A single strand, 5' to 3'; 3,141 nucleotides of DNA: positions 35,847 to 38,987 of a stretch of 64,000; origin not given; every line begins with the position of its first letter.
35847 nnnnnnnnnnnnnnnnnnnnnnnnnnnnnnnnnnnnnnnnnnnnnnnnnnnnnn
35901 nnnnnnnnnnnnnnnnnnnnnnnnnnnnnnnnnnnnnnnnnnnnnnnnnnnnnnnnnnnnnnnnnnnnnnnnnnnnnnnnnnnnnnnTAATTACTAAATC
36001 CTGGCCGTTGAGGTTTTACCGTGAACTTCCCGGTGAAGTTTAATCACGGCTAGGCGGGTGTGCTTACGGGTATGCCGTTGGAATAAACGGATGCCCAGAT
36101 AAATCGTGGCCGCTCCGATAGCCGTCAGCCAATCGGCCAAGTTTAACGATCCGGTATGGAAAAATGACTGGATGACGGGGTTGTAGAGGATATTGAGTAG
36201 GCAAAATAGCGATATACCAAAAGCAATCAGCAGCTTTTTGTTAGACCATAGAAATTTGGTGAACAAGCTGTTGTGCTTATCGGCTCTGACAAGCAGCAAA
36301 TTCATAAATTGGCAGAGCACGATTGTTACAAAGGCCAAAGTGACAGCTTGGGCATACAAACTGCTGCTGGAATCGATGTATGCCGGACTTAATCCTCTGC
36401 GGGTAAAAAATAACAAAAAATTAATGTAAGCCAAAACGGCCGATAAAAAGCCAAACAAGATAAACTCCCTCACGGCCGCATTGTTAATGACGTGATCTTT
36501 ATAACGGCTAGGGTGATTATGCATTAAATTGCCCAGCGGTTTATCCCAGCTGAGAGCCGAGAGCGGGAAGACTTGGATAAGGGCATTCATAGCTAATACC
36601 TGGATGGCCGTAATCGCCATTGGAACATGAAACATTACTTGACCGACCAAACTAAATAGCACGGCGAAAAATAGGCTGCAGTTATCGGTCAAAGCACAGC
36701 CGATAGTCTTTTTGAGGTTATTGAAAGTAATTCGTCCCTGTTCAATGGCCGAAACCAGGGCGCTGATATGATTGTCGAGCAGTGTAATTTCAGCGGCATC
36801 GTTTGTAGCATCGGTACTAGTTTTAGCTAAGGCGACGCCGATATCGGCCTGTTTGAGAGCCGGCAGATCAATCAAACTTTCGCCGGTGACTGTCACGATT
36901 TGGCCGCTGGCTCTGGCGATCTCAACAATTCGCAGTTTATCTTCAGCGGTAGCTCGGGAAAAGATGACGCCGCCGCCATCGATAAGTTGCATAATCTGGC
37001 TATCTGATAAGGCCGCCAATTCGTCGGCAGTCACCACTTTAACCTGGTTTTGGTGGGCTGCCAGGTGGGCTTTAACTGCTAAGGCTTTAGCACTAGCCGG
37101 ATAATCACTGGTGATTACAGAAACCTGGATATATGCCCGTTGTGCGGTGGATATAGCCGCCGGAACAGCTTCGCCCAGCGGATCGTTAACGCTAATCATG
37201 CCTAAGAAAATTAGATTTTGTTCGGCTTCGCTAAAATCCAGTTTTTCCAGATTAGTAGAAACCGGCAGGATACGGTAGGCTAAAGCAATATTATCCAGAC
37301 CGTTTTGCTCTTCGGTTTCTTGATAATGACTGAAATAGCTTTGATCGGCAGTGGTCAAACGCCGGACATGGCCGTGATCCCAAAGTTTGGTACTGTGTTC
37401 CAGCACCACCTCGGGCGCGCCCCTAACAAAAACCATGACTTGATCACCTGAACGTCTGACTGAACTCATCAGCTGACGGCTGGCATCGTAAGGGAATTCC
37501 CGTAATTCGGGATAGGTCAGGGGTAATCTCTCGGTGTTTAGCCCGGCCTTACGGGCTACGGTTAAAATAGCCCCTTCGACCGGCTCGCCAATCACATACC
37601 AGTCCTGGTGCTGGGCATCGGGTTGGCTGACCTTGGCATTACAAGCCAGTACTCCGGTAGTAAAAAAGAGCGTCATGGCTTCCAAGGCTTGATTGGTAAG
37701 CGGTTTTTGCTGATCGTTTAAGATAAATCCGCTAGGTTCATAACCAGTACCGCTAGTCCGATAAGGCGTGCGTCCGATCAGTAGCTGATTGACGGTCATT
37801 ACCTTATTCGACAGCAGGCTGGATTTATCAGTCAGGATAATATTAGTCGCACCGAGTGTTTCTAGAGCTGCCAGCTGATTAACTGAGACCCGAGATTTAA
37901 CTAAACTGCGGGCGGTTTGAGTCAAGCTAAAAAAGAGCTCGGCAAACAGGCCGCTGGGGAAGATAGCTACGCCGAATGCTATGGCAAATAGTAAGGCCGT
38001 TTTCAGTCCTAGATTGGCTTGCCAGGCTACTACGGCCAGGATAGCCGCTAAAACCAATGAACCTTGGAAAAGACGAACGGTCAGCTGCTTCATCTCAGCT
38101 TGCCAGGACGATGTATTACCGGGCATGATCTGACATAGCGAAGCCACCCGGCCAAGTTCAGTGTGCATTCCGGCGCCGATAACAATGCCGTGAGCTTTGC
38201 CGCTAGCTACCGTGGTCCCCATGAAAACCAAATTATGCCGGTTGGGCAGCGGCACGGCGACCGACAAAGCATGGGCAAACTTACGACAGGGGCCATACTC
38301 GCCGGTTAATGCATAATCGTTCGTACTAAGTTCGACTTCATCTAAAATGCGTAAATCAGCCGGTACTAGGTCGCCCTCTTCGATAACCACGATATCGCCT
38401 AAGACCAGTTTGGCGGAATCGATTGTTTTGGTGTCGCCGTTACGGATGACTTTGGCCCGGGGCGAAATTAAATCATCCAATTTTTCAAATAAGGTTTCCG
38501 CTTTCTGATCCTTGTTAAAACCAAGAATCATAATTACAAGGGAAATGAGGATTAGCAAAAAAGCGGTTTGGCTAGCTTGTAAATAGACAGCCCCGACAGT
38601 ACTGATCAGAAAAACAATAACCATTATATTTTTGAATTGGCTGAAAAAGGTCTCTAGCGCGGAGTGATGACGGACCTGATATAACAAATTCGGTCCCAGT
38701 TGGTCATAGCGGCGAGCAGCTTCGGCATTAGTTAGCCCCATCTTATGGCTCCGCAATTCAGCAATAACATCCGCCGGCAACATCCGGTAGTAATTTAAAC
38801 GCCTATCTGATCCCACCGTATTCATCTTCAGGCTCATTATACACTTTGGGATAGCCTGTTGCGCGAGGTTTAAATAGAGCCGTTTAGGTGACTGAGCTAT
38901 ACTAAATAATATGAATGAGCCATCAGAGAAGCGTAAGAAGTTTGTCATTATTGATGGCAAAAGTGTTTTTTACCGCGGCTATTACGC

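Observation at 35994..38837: Full-length P-type ATPase homolog with several degenerate catalytic motifs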

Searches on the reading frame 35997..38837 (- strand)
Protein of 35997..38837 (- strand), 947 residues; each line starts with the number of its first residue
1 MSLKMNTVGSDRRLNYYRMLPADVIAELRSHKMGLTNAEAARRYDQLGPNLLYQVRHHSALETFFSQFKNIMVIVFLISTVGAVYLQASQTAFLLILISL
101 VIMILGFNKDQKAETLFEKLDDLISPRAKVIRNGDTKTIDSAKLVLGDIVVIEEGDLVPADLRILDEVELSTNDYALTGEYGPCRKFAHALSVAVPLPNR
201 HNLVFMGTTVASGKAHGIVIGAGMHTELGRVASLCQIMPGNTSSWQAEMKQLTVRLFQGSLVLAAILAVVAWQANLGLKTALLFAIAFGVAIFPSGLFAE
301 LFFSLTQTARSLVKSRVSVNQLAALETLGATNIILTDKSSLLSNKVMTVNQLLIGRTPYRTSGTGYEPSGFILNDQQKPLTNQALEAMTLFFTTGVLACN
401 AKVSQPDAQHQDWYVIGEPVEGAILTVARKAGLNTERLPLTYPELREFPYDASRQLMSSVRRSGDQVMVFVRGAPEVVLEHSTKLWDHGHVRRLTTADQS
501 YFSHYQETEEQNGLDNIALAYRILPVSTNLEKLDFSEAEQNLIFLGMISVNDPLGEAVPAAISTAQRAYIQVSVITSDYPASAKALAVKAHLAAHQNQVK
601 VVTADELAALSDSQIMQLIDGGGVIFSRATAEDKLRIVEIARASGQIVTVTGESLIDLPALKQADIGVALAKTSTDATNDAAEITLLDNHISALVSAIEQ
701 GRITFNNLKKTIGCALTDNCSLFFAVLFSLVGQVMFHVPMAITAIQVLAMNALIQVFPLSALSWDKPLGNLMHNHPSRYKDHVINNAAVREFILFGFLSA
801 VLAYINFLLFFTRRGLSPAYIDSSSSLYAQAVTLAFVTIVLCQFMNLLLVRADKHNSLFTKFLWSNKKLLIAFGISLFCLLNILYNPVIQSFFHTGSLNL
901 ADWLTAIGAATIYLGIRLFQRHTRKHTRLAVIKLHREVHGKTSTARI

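Call 4: search_protein_families(library=pfam, proteins=[window:35997-38837:-], max_evalue=0.01)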
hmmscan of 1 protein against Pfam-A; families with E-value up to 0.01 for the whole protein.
window:35997-38837:- (947 aa): 5 families
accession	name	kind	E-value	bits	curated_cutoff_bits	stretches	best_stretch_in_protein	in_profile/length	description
PF00122.25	E1-E2_ATPase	-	9.6e-36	123.4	28.1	1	123-312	2-178/181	E1-E2 ATPase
PF00689.26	Cation_ATPase_C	-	4e-31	108.6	27.3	1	739-916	1-168/175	Cation transporting ATPase, C-terminus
PF13246.12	Cation_ATPase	-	3.1e-17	62.8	21.7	1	398-484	2-90/91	Cation transport ATPase (P-type)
PF00690.31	Cation_ATPase_N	-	2.9e-12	46.5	20.4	1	21-80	6-66/69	Cation transporter/ATPase, N-terminus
PF00702.32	Hydrolase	-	0.0065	17.3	26.4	0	544-665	87-191/191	haloacid dehalogenase-like hydrolase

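Call 5: search_protein_families(library=ncbifam, proteins=[window:35997-38837:-], max_evalue=0.01)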
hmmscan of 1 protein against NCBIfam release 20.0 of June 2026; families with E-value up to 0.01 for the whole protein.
window:35997-38837:- (947 aa): 19 families
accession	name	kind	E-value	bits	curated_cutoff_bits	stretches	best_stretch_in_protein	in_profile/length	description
TIGR01522.1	ATPase-IIA2_Ca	equivalog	8.3e-116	387.8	798.3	1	23-909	11-835/854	calcium-transporting P-type ATPase, PMR1-type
TIGR01106.1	ATPase-IIC_X-K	subfamily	4.2e-95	319.5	946.1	2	31-593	33-608/997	Na,H/K antiporter P-type ATPase subunit alpha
TIGR01523.1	ATPase-IID_K-Na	equivalog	1.7e-92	310.6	645.05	2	246-927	270-993/997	potassium/sodium efflux P-type ATPase, fungal-type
TIGR01116.1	ATPase-IIA1_Ca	equivalog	3.8e-86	289.9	703.4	1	66-908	3-782/799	calcium-translocating P-type ATPase, SERCA-type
TIGR01524.1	ATPase-IIIB_Mg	equivalog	1e-80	271.7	610.75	2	12-348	11-353/867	magnesium-translocating P-type ATPase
TIGR01647.1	ATPase-IIIA_H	equivalog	3.2e-70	237.3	615.5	2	34-353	1-308/755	plasma-membrane proton-efflux P-type ATPase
TIGR01517.1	ATPase-IIB_Ca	equivalog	3.5e-68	230.6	507.05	2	402-914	400-872/882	calcium-translocating P-type ATPase, PMCA-type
NF011702.0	PRK15122.1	subfamily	4.4e-66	223.5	975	2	423-811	426-796/907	magnesium-translocating P-type ATPase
TIGR01494.1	ATPase_P-type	subfamily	6.4e-44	150.2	62.3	3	96-357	3-237/478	HAD-IC family P-type ATPase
TIGR01657.1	P-ATPase-V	hypoth_equivalog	5.2e-36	123.6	618.25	3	435-606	545-711/1055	ATP13A2 family polyamine export P-type ATPase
TIGR01525.1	ATPase-IB_hvy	subfamily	8.9e-30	104.1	346.25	2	74-350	3-267/560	heavy metal translocating P-type ATPase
TIGR01512.1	ATPase-IB2_Cd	subfamily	2.5e-19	69.3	313.5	2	591-734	336-472/494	cadmium family heavy metal-translocating P-type ATPase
NF008262.1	PRK11033.1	equivalog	9.3e-19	67.3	1005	2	77-187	183-292/731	zinc/cadmium/mercury/lead-transporting ATPase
TIGR01497.1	kdpB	equivalog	1.4e-16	59.8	527.9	2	625-728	488-590/675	potassium-transporting ATPase subunit KdpB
NF007952.0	PRK10671.1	equivalog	2.7e-14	52.3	1316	2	632-748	703-825/838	copper-exporting P-type ATPase CopA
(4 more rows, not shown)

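Call 62: predict_structure(alignment_id=A1)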
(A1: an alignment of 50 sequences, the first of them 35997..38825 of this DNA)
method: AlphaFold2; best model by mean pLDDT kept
length: 943 residues; sequences in the alignment: 50
mean_pLDDT: 85.9   pTM: 0.78
mean pLDDT of the five models: 85.9, 83.9, 81.5, 80.9, 78.6
residues with pLDDT >= 90: 376; 70-90: 510; 50-70: 49; < 50: 8
segments of 3 or more residues with pLDDT < 50: 1-8
pLDDT, mean of each block of 10 residues (from residue 1): 37 89 90 93 86 78 82 86 87 86 72 79 92 93 95 94 91 76 87 86 91 93 89 70 78 78 76 80 82 79 84 82 88 77 89 93 91 92 94 91 86 87 94 92 88 93 94 94 94 94 86 94 88 93 90 87 91 79 81 80 90 90 87 91 89 88 85 84 85 89 86 91 89 89 88 84 76 71 85 95 92 85 92 94 80 64 86 93 89 91 94 84 70 75 58
secondary structure, 60 per line:
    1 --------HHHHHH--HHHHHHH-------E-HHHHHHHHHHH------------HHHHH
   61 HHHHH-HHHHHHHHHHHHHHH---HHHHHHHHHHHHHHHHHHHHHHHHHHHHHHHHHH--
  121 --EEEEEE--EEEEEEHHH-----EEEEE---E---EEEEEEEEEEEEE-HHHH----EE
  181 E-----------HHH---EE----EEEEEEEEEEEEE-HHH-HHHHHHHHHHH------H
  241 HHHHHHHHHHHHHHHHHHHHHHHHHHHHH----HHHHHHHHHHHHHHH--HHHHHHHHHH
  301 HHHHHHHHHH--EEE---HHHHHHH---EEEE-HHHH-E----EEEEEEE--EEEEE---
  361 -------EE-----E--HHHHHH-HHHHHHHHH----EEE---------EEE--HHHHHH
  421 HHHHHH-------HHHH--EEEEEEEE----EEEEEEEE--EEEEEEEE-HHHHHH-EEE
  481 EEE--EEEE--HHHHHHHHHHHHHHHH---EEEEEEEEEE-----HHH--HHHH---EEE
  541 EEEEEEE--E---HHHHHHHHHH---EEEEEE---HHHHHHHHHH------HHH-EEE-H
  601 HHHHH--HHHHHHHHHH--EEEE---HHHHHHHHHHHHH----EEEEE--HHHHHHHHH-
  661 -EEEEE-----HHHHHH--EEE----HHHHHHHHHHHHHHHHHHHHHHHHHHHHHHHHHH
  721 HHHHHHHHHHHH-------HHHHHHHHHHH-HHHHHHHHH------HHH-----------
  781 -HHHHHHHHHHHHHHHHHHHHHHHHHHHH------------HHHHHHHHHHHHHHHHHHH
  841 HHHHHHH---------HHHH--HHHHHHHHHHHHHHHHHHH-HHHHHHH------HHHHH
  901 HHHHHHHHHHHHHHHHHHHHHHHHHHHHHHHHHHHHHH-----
elements in order (helices of 4 or more, strands of 3 or more residues): H9-14 H17-23 H33-43 H56-65 H67-81 H85-118 E123-128 E131-136 E145-149 E157-169 H171-174 E179-181 E205-217 H223-233 H240-269 H274-288 H291-310 E313-315 H319-325 E329-332 H334-337 E344-350 E353-357 H378-383 H385-393 E398-400 E410-412 H415-426 H434-437 E440-447 E452-459 E462-469 H471-476 E478-483 E486-489 H492-507 E511-520 H531-534 E538-547 H554-563 E567-572 H576-585 E596-598 H600-605 H608-617 E620-623 H627-639 E644-648 H651-659 E662-666 H672-677 E680-682 H687-732 H740-750 H752-760 H782-809 H822-847 H857-860 H863-881 H883-889 H896-938

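Call 65: fold_search(model_id=the predicted structure, library=pdb)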
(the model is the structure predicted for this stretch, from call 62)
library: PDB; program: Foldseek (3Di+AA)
matches with E <= 10: 740; with E <= 0.001: 272
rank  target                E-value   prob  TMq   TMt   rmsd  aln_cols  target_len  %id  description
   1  9kck_A                1.7e-57  1.00  0.74  0.72   7.2       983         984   23  Cryo-EM structure of human sodium pump E1003K in (2K+)E2-AlF state (released 2025-11-12)
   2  9kci_A                3.2e-57  1.00  0.76  0.73   6.8      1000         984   23  Cryo-EM structure of human sodium pump WT in (2K+)E2-AlF state (released 2025-11-12)
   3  8ijl_A                6.2e-57  1.00  0.77  0.75   6.4       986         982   23  Cyo-EM structure of wildtype non-gastric proton pump in the presence of Na+, AlF and ADP (released 2023-10-18)
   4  8wa5_A                9.5e-57  1.00  0.77  0.73   6.8       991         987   24  Cryo-EM structure of the gastric proton pump Y799W/E936Q mutant in K+-occluded (K+)E2-AlF state (released 2023-11-29)
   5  8iwu                  1.5e-56  1.00  0.81  0.85   4.9       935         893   25  hSPCA1 in the E2~P state (released 2023-12-27)
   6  6zhh_A                1.6e-56  1.00  0.72  0.76   6.7       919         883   26  Ca2+-ATPase from Listeria Monocytogenes with G4 insertion. (released 2021-05-19)
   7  6jxh_A                2.0e-56  1.00  0.77  0.74   6.8       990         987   24  K+-bound E2-MgF state of the gastric proton pump (Tyr799Trp) (released 2019-08-14)
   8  6jxi_A                2.4e-56  1.00  0.77  0.74   6.7       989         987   24  Rb+-bound E2-MgF state of the gastric proton pump (Tyr799Trp) (released 2019-08-14)
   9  2zxe_A                4.8e-56  1.00  0.75  0.72   6.8      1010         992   22  Crystal structure of the sodium - potassium pump in the E2.2K+.Pi state (released 2009-05-19)
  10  7et1_A                7.4e-56  1.00  0.77  0.73   6.8       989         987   24  Cryo-EM structure of the gastric proton pump K791S/E820D/Y340N/E936V/Y799W mutant in K+-occluded (K+)E2-AlF state (released 2021-09-01)
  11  2yn9_A                8.5e-56  1.00  0.74  0.70   7.3       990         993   23  Cryo-EM structure of gastric H+,K+-ATPase with bound rubidium (released 2012-11-07)
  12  8ijv_A                1.3e-55  1.00  0.75  0.72   6.8       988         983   24  Cryo-EM structure of the gastric proton pump with bound DQ-02 (released 2023-08-30)
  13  8owa                  2.1e-55  1.00  0.87  0.84   3.6       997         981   22  SR Ca(2+)-ATPase in the E2 state complexed with the photoswitch-thapsigargin derivative AzTG-4 (released 2023-06-21)
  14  7yam                  2.8e-55  1.00  0.76  0.81   5.6       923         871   25  CryoEM structure of SPCA1a in E2P state (released 2023-03-22)
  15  4ycm                  3.1e-55  1.00  0.87  0.83   3.5      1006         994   22  Crystal structure of the calcium pump with bound marine macrolide BLS (released 2016-01-13)
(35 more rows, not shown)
